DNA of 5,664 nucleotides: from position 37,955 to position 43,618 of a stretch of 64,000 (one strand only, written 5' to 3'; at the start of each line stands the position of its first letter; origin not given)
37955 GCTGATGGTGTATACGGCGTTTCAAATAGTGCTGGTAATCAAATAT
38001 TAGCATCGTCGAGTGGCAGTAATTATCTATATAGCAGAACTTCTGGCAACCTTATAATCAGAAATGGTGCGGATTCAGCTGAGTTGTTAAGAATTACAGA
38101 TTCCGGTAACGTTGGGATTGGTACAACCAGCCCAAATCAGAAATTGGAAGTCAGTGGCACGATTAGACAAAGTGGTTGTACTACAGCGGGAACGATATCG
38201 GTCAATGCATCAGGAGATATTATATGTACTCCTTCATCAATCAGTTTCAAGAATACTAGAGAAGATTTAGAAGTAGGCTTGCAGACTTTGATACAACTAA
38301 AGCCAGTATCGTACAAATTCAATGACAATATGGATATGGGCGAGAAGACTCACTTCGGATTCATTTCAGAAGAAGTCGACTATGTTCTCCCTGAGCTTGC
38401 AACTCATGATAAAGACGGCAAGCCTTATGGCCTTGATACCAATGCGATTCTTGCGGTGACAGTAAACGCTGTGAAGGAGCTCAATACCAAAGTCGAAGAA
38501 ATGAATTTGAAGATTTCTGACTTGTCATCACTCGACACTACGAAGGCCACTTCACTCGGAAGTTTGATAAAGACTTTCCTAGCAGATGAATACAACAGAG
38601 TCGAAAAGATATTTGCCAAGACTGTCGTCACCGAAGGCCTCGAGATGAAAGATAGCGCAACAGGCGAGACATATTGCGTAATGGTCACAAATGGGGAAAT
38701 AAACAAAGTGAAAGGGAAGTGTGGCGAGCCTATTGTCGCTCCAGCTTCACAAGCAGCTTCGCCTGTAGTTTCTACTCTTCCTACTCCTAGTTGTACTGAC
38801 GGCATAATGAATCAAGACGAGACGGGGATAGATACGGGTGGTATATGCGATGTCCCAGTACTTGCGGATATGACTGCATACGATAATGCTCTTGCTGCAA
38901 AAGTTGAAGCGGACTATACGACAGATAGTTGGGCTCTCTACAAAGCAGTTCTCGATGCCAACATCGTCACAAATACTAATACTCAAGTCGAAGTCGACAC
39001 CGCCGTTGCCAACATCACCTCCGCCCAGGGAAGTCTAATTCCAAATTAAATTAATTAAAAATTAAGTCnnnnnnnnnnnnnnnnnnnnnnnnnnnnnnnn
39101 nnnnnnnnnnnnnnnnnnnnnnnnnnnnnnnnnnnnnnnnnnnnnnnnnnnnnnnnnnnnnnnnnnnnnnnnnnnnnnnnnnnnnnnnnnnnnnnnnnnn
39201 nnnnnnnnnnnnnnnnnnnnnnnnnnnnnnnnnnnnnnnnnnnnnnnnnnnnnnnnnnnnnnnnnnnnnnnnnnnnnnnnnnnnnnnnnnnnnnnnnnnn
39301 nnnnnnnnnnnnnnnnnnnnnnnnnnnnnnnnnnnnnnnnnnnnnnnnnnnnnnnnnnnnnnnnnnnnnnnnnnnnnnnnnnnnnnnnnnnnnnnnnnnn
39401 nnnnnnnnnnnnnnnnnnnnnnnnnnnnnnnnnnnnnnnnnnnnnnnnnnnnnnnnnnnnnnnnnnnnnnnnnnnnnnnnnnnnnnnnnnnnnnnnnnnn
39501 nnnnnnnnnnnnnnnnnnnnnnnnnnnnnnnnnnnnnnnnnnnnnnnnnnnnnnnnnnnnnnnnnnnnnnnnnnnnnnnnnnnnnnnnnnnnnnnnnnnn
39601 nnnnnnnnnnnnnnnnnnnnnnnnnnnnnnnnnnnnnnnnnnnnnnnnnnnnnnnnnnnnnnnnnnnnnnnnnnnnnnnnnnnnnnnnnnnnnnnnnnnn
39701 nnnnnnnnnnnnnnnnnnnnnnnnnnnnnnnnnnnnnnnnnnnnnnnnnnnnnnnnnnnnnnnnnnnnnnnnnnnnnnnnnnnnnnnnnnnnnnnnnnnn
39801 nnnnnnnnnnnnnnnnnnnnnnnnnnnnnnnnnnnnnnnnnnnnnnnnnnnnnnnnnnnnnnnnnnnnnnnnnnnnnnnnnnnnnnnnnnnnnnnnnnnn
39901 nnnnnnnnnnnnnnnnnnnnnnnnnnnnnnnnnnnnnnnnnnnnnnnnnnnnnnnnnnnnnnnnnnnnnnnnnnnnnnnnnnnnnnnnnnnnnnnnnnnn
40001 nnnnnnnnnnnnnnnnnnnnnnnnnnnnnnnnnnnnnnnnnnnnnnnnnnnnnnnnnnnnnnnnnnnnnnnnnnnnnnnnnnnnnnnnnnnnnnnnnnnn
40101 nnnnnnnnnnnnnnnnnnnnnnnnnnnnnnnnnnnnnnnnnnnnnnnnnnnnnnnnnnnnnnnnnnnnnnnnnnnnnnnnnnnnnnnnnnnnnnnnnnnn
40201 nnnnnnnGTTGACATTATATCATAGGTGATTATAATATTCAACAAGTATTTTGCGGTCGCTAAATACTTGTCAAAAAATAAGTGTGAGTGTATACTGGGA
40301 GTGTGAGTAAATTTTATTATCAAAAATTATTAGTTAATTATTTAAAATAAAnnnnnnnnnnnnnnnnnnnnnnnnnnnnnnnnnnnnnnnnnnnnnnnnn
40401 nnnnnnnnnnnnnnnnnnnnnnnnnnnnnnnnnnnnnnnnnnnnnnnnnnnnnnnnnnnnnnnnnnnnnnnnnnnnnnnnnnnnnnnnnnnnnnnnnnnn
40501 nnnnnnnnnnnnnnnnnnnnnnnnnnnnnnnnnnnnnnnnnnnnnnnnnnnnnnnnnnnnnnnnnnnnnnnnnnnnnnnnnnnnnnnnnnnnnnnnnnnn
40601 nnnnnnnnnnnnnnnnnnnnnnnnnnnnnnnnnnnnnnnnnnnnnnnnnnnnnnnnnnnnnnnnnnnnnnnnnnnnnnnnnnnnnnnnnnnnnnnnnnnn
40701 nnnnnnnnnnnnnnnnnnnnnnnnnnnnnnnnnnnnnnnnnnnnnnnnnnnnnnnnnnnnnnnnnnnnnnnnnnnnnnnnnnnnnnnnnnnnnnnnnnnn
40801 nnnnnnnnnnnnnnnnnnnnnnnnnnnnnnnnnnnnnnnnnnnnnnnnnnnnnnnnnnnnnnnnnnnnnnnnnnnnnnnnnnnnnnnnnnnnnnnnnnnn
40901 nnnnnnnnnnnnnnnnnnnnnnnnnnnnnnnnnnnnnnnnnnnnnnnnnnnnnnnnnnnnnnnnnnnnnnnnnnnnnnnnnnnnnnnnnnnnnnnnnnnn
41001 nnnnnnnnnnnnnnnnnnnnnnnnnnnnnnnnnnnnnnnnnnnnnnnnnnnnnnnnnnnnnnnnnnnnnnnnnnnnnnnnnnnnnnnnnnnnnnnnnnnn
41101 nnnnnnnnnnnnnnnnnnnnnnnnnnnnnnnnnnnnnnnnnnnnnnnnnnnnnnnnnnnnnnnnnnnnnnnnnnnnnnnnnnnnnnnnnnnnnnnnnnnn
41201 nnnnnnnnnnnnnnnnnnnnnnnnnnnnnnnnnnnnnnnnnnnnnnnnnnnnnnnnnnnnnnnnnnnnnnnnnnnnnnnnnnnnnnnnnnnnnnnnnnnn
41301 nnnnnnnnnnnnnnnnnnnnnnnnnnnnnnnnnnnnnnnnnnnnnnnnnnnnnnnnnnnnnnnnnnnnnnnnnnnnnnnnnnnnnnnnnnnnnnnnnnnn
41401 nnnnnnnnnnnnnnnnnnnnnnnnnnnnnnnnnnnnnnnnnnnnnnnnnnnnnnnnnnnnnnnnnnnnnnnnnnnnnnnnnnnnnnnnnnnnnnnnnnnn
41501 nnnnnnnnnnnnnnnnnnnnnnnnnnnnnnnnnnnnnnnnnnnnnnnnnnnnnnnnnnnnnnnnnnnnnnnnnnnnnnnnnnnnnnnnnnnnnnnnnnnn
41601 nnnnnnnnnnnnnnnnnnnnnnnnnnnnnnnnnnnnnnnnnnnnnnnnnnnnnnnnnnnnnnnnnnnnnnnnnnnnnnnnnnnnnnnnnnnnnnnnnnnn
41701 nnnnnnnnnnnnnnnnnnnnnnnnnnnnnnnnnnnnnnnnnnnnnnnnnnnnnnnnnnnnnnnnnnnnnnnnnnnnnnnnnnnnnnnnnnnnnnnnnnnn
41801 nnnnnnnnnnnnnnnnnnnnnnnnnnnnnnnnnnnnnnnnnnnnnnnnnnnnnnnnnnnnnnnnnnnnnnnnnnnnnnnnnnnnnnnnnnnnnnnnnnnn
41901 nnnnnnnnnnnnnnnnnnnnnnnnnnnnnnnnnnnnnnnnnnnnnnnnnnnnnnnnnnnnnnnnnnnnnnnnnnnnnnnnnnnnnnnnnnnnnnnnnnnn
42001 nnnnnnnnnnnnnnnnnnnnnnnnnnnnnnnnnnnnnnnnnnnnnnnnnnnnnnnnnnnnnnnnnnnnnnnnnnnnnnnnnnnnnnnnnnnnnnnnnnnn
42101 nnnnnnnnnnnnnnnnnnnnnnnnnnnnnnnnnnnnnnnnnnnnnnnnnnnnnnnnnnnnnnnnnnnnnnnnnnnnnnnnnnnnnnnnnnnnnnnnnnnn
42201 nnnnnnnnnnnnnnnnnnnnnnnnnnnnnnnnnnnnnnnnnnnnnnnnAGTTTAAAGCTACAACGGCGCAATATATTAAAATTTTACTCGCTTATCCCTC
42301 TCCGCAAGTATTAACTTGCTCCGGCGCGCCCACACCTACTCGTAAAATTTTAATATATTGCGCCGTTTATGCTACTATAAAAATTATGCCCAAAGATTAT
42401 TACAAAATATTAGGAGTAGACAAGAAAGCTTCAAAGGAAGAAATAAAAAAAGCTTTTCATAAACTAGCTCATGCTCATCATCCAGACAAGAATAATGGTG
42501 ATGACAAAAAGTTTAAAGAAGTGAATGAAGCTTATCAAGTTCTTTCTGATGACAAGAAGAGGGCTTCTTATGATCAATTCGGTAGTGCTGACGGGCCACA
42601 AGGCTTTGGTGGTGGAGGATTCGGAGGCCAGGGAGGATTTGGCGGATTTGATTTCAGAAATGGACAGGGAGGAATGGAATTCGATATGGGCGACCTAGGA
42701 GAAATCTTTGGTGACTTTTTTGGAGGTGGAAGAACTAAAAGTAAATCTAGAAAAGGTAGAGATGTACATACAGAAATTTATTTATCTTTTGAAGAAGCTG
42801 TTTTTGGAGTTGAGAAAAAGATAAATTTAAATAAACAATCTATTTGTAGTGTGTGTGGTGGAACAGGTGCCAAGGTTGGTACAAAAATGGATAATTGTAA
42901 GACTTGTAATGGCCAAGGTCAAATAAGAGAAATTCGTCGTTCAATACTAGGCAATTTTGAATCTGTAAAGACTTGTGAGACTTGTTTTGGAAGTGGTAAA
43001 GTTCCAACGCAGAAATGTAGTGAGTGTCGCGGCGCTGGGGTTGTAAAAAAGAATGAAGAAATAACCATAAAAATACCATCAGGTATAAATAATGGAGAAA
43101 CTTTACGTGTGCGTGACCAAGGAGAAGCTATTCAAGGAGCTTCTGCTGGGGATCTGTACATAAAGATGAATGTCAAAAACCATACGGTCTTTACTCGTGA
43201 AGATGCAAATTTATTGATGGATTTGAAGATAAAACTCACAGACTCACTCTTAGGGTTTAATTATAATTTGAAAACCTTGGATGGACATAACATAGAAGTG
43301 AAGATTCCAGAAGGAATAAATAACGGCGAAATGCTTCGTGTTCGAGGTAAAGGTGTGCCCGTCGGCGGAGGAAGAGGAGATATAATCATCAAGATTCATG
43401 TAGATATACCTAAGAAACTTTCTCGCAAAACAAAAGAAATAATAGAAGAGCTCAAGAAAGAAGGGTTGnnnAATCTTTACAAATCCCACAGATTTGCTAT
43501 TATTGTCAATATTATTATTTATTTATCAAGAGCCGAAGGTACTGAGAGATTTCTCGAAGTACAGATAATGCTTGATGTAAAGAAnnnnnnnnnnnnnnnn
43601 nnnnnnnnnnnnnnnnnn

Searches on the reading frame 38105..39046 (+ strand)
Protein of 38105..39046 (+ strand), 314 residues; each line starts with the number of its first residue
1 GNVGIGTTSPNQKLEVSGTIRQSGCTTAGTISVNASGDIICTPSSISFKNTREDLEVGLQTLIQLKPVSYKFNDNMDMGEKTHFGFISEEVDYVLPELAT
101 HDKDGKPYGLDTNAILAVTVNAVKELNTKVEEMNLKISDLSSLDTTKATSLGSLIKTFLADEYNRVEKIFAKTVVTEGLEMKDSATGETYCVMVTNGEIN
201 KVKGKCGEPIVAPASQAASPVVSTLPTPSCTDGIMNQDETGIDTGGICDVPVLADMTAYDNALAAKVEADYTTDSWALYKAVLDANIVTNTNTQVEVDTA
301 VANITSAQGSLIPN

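Call 35: search_solved_structures(query=window:38105-39046:+, max_evalue=1, show_alignments=2)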
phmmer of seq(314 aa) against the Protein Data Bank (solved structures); distinct sequences matched with E-value up to 1: 5.
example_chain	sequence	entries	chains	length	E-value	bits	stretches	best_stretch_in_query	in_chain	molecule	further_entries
1qve_A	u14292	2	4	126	0.024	17.3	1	138-223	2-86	Fimbrial protein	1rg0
1hpw_A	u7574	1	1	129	0.043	16.5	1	143-223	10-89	FIMBRIAL PROTEIN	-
6f45_A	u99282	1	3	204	0.18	14.4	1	68-141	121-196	Long tail fiber distal subunit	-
8ond_A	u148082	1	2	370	0.23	14.1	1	1-24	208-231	bd2133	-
3ilx_A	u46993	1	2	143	0.34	13.5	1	120-198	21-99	First ORF in transposon ISC1904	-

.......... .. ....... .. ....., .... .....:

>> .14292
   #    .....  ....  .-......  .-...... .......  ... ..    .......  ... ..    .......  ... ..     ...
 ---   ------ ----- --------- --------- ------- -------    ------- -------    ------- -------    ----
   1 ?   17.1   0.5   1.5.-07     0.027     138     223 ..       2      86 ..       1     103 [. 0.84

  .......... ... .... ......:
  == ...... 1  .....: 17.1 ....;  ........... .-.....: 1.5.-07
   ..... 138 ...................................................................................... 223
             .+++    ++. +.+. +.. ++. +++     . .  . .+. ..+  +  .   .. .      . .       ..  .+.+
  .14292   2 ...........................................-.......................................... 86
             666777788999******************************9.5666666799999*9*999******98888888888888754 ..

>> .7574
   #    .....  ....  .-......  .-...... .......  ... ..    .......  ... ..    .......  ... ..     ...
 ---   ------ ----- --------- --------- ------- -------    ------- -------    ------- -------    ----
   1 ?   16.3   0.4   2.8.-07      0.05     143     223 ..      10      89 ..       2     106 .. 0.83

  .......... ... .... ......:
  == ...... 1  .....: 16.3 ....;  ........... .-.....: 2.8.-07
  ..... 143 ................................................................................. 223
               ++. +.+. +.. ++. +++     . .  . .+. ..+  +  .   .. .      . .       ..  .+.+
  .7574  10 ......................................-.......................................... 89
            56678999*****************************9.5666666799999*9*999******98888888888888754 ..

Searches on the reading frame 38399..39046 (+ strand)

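Call 63: search_protein_families(library=pfam, proteins=[window:38399-39046:+], max_evalue=1)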
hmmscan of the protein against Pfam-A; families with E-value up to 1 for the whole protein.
window:38399-39046:+ (216 aa): 1 family
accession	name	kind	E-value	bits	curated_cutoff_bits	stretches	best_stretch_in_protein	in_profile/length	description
PF05531.17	NPV_P10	-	0.17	12.9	29.8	1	16-44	4-32/75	Nucleopolyhedrovirus P10 protein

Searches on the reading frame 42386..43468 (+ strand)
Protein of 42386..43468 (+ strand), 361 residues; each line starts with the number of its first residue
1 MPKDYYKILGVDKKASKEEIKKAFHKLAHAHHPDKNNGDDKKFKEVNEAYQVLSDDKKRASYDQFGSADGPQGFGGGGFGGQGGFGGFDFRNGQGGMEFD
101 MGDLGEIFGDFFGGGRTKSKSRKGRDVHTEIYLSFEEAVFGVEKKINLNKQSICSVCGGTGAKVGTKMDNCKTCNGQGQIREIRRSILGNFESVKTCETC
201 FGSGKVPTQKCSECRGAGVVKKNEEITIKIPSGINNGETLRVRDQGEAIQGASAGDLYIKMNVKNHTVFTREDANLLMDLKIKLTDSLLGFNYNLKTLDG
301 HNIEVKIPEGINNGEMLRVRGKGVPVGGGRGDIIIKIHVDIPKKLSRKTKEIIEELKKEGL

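Call 7: search_protein_families(library=pfam, proteins=[window:42386-43468:+], max_evalue=0.01)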
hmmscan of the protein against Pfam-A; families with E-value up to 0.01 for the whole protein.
window:42386-43468:+ (361 aa): 3 families
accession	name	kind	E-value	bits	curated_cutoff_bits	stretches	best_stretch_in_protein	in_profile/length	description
PF01556.23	DnaJ_C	-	8.4e-42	143.2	26.6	1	127-342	1-152/152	DnaJ C terminal domain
PF00226.36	DnaJ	-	1.5e-24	86.3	27.8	1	4-63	1-63/63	DnaJ domain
PF00684.25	DnaJ_CXXCXGXG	-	3.8e-14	53.1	32.7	1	154-218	1-65/65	DnaJ central domain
